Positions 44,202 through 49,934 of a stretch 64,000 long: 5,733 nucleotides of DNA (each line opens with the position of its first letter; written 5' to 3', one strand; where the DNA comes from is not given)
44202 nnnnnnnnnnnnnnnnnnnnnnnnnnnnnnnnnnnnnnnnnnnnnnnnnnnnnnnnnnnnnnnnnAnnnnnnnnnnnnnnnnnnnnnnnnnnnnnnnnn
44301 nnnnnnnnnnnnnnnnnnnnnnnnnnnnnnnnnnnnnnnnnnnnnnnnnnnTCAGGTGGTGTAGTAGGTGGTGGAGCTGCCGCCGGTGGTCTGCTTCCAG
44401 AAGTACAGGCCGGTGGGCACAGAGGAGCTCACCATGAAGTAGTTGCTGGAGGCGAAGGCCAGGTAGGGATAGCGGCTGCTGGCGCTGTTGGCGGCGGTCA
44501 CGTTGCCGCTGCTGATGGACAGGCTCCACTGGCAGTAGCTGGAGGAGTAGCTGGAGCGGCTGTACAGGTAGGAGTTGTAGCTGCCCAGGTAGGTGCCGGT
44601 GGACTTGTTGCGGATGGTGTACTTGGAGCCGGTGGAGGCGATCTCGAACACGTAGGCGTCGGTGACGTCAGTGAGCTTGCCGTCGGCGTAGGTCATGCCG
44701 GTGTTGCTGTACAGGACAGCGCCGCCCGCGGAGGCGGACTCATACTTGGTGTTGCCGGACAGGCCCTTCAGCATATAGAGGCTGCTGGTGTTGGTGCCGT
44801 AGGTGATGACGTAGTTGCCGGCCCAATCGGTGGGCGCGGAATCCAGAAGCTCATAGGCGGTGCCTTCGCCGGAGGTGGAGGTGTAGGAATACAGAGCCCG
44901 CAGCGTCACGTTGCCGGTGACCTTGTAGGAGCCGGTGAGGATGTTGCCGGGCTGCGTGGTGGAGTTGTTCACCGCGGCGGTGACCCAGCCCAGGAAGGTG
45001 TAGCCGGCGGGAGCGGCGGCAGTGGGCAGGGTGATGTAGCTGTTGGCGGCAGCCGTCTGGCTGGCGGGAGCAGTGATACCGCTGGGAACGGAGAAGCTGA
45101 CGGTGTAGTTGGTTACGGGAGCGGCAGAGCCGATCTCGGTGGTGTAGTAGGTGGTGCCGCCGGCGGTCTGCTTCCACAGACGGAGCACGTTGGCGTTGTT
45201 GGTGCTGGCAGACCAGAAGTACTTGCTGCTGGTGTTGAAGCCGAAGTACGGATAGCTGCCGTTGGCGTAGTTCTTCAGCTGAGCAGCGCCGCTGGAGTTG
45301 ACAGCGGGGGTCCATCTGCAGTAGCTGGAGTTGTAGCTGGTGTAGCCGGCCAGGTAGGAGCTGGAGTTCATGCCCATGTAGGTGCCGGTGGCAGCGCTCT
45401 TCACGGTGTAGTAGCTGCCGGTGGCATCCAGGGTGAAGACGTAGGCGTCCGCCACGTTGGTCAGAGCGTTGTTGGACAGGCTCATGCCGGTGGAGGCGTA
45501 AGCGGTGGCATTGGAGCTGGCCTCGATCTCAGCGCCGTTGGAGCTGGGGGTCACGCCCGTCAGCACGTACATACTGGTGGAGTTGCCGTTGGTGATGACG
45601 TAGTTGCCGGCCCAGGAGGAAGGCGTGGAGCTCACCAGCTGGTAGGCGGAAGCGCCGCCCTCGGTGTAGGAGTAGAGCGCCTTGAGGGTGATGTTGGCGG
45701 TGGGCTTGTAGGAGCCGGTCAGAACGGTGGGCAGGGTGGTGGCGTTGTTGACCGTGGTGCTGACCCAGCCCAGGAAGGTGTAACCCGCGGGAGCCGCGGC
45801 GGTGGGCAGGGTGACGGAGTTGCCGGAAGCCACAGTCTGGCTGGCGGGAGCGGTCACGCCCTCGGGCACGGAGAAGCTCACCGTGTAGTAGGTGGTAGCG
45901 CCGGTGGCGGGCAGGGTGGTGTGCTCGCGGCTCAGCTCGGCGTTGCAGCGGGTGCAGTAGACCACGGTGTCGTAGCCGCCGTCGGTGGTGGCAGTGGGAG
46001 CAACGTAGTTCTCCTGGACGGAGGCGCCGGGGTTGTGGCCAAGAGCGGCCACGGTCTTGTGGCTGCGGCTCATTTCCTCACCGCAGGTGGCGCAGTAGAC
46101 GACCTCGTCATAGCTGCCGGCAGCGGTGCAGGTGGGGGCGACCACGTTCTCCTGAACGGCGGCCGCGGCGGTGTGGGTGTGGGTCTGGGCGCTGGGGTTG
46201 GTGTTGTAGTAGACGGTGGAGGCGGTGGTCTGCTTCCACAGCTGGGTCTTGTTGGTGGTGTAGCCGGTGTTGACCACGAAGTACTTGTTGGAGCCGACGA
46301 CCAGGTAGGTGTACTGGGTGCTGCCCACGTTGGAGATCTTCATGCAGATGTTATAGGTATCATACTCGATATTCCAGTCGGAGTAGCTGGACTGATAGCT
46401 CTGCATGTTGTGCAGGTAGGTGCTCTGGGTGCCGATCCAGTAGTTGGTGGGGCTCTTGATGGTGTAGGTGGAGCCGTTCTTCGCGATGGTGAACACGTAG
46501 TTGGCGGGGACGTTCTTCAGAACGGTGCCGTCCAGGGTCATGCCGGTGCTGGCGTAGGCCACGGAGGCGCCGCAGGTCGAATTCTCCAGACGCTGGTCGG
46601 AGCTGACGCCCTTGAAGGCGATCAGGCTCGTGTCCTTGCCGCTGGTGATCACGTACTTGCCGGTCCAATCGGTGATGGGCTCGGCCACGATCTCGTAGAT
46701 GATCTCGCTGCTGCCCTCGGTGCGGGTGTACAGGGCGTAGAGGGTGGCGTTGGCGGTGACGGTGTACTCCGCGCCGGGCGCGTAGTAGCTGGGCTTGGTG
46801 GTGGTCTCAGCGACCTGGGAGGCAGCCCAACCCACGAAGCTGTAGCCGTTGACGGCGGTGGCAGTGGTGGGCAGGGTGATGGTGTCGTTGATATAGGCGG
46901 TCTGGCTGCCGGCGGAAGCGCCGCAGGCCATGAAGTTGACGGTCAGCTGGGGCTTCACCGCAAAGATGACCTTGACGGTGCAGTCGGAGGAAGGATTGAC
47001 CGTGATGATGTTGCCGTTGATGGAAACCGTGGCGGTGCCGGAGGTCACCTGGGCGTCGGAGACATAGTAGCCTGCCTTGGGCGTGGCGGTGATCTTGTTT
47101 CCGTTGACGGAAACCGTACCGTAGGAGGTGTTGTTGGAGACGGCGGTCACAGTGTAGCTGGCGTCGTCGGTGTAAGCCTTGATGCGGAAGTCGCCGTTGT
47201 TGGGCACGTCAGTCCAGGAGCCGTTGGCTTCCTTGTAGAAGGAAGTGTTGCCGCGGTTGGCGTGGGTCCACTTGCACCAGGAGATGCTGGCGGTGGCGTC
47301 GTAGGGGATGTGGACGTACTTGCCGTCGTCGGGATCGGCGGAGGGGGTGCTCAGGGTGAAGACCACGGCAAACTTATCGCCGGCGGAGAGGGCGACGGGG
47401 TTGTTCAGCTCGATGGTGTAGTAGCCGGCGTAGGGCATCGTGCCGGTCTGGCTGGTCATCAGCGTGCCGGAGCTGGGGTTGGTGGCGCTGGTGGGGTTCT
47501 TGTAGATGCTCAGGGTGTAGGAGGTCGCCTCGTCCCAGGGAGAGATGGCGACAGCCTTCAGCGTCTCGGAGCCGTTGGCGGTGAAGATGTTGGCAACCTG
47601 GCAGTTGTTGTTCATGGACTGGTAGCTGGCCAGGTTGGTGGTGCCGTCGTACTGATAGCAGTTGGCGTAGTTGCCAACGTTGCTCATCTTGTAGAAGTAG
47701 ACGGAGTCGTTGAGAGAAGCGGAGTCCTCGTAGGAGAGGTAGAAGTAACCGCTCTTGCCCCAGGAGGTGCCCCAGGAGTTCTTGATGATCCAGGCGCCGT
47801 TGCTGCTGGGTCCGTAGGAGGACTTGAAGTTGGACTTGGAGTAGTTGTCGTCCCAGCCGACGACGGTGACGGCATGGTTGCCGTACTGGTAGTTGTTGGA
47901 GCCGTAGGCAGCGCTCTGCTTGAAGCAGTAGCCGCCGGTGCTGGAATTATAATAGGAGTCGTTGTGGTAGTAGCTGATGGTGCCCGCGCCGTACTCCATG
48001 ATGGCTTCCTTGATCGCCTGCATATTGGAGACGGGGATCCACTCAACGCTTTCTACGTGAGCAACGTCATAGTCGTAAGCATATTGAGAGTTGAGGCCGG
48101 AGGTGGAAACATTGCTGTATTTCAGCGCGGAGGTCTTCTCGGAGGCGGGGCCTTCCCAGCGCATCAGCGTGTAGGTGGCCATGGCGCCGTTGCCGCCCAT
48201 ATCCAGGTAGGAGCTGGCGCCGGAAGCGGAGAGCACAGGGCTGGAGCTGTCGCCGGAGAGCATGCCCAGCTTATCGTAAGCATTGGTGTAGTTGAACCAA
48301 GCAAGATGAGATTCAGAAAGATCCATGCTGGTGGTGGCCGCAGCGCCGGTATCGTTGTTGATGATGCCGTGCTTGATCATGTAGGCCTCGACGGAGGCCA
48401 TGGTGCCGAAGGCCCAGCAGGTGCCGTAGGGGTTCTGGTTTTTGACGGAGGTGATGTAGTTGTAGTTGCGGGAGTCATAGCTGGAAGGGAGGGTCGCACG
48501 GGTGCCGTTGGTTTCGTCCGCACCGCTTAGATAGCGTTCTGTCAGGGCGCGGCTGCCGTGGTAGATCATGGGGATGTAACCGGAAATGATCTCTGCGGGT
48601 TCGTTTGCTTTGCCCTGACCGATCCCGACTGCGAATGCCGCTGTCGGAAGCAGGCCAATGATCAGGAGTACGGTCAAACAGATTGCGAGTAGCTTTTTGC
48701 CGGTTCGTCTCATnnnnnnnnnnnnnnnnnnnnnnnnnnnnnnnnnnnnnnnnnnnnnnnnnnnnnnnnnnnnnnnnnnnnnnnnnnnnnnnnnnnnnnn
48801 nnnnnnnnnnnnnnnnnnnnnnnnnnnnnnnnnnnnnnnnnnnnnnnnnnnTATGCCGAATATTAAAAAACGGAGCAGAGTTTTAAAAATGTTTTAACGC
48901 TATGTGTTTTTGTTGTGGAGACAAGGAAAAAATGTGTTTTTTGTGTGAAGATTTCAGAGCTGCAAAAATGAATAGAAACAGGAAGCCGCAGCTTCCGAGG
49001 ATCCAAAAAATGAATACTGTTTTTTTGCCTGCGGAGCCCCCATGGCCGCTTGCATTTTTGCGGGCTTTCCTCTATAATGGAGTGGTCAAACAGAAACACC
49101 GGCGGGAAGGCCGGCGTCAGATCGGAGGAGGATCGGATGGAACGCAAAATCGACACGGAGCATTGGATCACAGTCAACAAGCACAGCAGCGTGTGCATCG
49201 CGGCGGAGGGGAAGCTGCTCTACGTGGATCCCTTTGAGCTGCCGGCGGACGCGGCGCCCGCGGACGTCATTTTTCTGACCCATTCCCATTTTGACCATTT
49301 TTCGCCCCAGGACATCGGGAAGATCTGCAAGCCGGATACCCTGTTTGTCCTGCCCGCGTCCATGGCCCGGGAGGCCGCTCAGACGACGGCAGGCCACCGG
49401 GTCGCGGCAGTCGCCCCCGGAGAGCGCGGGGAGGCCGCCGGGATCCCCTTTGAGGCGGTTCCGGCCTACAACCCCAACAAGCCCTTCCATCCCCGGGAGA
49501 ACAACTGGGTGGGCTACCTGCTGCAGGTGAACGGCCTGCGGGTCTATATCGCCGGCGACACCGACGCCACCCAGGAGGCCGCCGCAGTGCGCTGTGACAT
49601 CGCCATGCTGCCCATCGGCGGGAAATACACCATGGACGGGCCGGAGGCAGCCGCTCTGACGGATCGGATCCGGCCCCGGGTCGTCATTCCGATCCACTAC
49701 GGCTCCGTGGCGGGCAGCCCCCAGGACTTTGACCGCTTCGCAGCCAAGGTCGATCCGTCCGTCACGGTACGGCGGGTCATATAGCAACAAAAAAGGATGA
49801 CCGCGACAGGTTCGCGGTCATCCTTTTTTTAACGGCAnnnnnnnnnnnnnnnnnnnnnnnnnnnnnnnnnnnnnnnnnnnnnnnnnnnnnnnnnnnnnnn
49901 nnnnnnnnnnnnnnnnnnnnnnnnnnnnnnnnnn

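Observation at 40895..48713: Tandem giant secreted proteases with swapped catalytic heads on a shared, uncharacterised repeat stalk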

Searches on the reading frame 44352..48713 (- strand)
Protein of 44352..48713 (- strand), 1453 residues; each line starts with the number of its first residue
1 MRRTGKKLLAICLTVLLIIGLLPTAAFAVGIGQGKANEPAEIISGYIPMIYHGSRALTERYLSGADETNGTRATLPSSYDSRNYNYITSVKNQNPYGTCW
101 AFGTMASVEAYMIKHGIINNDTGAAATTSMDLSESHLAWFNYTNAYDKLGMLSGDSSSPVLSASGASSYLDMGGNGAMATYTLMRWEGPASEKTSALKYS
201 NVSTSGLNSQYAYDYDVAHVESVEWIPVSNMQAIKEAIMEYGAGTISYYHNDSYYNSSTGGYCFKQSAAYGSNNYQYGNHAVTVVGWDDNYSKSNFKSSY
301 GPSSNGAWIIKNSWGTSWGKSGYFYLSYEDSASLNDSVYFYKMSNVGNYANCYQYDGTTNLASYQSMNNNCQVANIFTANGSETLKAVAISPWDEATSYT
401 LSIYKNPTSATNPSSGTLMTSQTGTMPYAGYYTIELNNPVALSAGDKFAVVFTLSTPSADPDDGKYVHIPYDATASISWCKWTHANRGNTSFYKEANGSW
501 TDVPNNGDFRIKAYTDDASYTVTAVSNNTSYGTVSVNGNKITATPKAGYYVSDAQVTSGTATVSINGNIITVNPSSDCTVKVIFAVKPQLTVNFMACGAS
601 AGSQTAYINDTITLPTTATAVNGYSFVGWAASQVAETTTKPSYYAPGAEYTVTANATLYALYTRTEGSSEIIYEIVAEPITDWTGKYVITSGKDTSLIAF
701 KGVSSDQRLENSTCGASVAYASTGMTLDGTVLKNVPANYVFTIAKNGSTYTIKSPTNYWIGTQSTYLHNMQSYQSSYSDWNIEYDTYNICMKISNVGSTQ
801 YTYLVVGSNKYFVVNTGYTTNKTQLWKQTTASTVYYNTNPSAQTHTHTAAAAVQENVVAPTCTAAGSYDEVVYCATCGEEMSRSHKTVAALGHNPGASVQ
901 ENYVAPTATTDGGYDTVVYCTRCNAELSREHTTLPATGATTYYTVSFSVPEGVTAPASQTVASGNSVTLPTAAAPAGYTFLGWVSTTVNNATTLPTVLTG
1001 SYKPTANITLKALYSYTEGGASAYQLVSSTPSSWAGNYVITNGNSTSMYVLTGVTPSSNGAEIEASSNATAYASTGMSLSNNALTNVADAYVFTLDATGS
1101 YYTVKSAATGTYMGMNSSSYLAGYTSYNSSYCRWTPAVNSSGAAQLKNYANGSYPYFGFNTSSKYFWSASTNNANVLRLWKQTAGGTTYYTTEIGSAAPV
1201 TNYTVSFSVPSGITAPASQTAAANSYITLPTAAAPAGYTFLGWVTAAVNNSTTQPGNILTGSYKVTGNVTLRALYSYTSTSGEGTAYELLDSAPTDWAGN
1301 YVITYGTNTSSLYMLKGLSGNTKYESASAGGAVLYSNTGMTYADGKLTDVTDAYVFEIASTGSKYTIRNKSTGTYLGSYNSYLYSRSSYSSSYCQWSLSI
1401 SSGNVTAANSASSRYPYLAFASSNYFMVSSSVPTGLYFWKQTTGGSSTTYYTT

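Call 3: search_protein_families(library=pfam, proteins=[window:44352-48713:-], max_evalue=0.01)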
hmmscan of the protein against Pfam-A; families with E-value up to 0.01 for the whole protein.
window:44352-48713:- (1453 aa): 4 families
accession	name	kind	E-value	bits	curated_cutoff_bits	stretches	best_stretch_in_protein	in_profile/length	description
PF18560.7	Lectin_like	-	3.8e-28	99.1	27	1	353-515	2-156/156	Lectin like domain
PF09479.16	Flg_new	-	2e-21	76.3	27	3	943-1012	1-64/65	Listeria-Bacteroides repeat domain (List_Bact_rpt)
PF00112.29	Peptidase_C1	-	4.8e-16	60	20.7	2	173-331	65-207/220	Papain family cysteine protease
PF18998.6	Flg_new_2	-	1.1e-07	32.2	23.6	2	590-655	3-68/73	Divergent InlB B-repeat domain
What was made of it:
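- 47679..48530 (-): B papain-family catalytic domain (aa ~62-345): Gln93, Cys99, His280, Asn305/Asn312. Peptidase_C1 at 60 bits against a cutoff of 20.7 (call 3).
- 47169..47657 (-): B lectin-like beta-sandwich domain (aa 353-515). Pfam Lectin_like PF18560, E = 3.8e-28 (call 3).
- On Papain family C1A, Cwp84-like subgroup: 60 bits against a cutoff of 20.7 (call 3). PF18560 at 99 bits, residues 353-515 (call 3).
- On Listeria-Bacteroides repeat (Flg_new) surface proteins: B: 76.3 and 32.2 bits (call 3).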

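Call 4: search_protein_families(library=ncbifam, proteins=[window:44352-48713:-], max_evalue=0.01)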
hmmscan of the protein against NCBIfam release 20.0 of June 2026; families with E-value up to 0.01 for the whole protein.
window:44352-48713:- (1453 aa): 1 family
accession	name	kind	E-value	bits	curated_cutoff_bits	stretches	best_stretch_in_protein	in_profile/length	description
TIGR02543.1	List_Bact_rpt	repeat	1.5e-06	28.5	20.95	0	1236-1273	4-38/44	TIGR02543 family repeat protein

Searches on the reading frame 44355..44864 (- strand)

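Call 7: search_protein_families(library=pfam, proteins=[window:44355-44864:-], max_evalue=10)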
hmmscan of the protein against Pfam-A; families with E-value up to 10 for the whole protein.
seq(170 aa): 1 family
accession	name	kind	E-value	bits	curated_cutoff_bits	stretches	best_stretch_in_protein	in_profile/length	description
PF14200.12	RicinB_lectin_2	-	0.051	14.7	25.6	2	76-131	9-71/89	Ricin-type beta-trefoil lectin domain-like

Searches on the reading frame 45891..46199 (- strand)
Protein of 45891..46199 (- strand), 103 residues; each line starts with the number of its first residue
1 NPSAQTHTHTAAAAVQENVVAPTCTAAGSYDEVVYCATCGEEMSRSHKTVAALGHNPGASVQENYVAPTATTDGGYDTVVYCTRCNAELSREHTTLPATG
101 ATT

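Call 7: search_protein_families(library=pfam, proteins=[window:45891-46199:-], max_evalue=10)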
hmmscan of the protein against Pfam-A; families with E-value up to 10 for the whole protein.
seq(103 aa): 25 families
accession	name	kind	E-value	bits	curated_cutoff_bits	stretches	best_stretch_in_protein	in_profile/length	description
PF02892.21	zf-BED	-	4.6e-05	23.8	20.6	2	77-95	14-32/44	BED zinc finger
PF07191.17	Zn_ribbon_6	-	0.0012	19.2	25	1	16-48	14-44/67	Double zinc ribbon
PF13240.11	Zn_Ribbon_1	-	0.0042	17.3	25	2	81-90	1-10/23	zinc-ribbon domain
PF10601.15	zf-LITAF-like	-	0.0069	17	23.8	1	75-91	52-68/70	LITAF-like zinc ribbon domain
PF14279.12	HNH_5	-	0.0079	16.5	27.5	1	60-93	12-47/56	HNH endonuclease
PF21326.4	KDM6_GATAL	-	0.012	15.9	27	1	32-51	33-52/59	KDM6, GATA-like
PF13408.12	Zn_ribbon_recom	-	0.016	16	25.3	1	33-49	5-21/58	Recombinase zinc beta ribbon domain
PF09297.16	Zn_ribbon_NUD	-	0.016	15.3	24.8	1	35-48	5-18/32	NADH pyrophosphatase zinc ribbon domain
PF14354.12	Lar_restr_allev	-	0.023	15.4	28.6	2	73-90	18-34/58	Restriction alleviation protein Lar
PF12773.13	DZR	-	0.024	15.2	27.3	1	24-93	4-38/45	Double zinc ribbon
PF24463.1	DUF7577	-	0.024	14.7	28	2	32-42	1-11/27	Domain of unknown function (DUF7577)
PF01783.29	Ribosomal_L32p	-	0.034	14.7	21.3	1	32-62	25-54/56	Ribosomal L32p protein family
PF18439.7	zf_UBZ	-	0.07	13.2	25.6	0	80-90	3-13/32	Ubiquitin-Binding Zinc Finger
PF22586.1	ANCHR-like_BBOX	-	0.071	13.7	27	0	33-47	18-37/39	ANCHR-like B-box zinc-binding domain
PF15418.12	DUF4625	-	0.076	13.7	27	1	55-83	87-115/131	Domain of unknown function (DUF4625)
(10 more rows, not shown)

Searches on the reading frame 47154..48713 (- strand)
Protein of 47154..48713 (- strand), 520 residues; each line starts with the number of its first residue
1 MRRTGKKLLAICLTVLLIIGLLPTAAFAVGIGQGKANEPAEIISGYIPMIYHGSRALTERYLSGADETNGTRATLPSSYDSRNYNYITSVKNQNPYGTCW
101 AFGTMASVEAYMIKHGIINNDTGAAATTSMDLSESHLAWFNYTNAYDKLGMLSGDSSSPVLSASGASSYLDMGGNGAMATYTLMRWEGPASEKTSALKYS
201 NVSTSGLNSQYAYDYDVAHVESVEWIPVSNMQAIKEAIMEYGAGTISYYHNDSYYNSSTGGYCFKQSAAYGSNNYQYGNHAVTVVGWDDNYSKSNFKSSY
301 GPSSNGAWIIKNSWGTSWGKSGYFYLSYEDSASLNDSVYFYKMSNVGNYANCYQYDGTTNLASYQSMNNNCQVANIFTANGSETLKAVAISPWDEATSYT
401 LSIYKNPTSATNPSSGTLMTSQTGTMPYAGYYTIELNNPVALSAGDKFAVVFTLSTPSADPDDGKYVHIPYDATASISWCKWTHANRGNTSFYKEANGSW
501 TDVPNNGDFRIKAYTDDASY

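Call 34: search_solved_structures(query=window:47154-48713:-, max_evalue=0.00001, show_alignments=1)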
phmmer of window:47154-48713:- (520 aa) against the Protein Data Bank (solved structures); distinct sequences matched with E-value up to 0.00001: 132 (the best 60 are shown).
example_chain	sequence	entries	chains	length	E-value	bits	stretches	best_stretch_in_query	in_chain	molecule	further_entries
4ci7_A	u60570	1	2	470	7.1e-32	114.1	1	62-488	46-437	CELL SURFACE PROTEIN (PUTATIVE CELL SURFACE-ASSOCIATED CYSTEINE PROTEASE)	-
4d59_A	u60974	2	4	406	5e-31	111.3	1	79-488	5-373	CELL SURFACE PROTEIN (PUTATIVE CELL SURFACE-ASSOCIATED CYSTEINE PROTEASE)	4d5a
6yce_A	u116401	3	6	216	1.1e-16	64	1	75-119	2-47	FBSB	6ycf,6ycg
6u7d_A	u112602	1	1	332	1.2e-16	63.8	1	73-119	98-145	FBSB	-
8v57_A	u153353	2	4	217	1.9e-12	50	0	217-329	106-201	Cathepsin K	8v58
5t6u_A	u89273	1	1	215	3.7e-12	49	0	217-329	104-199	Cathepsin K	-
6bki_A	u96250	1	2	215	4.1e-12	48.9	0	218-329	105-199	Cathepsin K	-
5a24_A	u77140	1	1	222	1.7e-11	46.8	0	216-327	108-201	DIONAIN-1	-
6mis_A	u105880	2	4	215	5.6e-11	45.1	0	76-118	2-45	Ananain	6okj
6y6l_A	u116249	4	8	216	5.8e-11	45.1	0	76-118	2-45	Ananain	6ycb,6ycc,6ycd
2f7d_A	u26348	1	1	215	1.1e-10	44.2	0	76-114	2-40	Cathepsin K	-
1u9v_A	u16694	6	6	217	1.3e-10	44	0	75-114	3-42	Cathepsin K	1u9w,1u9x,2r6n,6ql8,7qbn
9g6a_A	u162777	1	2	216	1.3e-10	43.9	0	75-114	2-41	Cathepsin K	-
3h7d_A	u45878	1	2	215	1.4e-10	43.8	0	76-114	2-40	Cathepsin K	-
6qlm_A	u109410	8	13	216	1.9e-10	43.4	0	76-114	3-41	Cathepsin K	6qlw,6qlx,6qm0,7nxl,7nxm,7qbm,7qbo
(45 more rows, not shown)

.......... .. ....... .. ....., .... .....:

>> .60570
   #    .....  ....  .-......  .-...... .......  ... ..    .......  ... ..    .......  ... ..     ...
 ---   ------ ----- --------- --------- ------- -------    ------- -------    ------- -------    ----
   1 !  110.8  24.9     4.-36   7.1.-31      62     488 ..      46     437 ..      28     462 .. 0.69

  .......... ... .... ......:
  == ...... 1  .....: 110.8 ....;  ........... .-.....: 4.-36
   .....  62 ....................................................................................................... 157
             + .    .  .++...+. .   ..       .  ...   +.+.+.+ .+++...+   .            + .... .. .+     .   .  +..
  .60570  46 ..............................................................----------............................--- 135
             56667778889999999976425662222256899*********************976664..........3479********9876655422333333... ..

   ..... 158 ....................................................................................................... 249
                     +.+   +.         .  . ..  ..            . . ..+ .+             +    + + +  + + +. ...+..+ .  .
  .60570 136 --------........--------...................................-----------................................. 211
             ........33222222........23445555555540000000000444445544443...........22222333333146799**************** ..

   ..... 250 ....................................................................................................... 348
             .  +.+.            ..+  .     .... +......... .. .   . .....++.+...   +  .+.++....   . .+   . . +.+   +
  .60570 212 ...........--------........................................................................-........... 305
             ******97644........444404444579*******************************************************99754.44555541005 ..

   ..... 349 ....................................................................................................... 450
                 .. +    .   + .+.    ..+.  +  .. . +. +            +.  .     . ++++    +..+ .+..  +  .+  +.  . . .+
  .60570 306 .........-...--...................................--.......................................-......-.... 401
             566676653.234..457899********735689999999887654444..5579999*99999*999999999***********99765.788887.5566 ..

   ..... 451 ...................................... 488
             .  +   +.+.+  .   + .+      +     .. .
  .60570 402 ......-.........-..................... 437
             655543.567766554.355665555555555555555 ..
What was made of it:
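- On Papain family C1A, Cwp84-like subgroup: B Cys99, His280, Asn305 and Gln93 align to these positions (call 34).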

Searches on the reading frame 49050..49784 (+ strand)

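Call 18: search_protein_families(library=pfam, proteins=[window:49050-49784:+], max_evalue=0.00001)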
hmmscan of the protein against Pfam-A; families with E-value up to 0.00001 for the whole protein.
window:49050-49784:+ (244 aa): 2 families
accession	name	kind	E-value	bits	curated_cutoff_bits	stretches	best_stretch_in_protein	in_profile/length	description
PF13483.12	Lactamase_B_3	-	1.6e-26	93.6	24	1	40-216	2-160/160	Beta-lactamase superfamily domain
PF12706.13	Lactamase_B_2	-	1.8e-19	70.6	27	1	58-217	19-200/200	Beta-lactamase superfamily domain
